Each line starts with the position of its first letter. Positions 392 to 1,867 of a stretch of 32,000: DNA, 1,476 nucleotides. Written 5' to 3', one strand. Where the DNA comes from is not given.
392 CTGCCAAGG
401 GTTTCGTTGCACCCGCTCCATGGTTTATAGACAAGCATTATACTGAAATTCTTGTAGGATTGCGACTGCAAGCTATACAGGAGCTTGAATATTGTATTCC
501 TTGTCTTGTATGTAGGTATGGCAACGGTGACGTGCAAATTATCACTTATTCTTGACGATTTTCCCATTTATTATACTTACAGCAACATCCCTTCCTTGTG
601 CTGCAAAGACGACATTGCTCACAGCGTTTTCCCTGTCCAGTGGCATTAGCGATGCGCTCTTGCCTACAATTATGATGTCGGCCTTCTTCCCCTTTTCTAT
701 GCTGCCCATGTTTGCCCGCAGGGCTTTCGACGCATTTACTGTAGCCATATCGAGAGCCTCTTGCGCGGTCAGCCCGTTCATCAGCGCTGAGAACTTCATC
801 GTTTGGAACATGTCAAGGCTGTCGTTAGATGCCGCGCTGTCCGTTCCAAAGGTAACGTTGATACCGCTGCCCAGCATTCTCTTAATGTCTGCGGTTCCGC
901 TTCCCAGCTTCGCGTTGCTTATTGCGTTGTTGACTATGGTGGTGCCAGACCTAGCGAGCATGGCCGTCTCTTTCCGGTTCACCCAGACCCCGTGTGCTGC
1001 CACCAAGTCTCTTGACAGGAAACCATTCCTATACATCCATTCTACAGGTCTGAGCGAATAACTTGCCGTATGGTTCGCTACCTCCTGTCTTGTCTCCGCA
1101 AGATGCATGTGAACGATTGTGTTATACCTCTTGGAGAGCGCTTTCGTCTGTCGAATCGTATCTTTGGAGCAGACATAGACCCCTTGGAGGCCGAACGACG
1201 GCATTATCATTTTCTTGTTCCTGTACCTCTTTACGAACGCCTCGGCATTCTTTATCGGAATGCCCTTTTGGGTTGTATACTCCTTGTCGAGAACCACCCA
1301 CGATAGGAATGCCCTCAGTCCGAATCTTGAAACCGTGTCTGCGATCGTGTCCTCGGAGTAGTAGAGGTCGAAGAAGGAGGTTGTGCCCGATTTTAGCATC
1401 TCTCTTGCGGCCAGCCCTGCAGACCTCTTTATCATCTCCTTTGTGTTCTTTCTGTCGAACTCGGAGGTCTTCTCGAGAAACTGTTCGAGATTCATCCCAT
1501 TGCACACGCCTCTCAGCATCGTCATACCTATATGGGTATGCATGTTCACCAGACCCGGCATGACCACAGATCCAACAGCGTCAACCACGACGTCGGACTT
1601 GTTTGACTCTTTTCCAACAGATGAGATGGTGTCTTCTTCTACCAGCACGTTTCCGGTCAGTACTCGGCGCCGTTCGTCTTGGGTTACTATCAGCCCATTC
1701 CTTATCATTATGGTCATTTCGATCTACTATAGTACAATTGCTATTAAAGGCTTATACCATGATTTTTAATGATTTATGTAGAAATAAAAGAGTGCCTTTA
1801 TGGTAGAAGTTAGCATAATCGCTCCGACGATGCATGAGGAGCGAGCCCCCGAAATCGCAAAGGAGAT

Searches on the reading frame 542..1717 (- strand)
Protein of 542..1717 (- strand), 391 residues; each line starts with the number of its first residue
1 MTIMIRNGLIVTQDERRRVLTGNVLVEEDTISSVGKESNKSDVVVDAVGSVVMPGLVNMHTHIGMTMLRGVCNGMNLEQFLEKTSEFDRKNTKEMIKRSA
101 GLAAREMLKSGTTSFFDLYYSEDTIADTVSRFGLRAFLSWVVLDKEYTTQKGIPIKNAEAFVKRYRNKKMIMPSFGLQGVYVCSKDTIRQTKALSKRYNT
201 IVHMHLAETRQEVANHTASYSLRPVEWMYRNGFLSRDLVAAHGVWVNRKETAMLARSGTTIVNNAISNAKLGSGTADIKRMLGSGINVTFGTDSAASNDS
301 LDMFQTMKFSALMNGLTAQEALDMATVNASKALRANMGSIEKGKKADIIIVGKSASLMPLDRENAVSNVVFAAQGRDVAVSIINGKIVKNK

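Call 3: search_protein_families(library=pfam, proteins=[window:542-1717:-], max_evalue=0.01)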
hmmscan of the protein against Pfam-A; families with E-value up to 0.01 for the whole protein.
window:542-1717:- (391 aa): 2 families
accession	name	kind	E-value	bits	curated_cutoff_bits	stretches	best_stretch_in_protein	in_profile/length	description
PF01979.26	Amidohydro_1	-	8.6e-65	219.7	25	1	51-388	1-345/345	Amidohydrolase family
PF07969.17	Amidohydro_3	-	4.2e-17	63.2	29.7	2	269-388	350-471/472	Amidohydrolase family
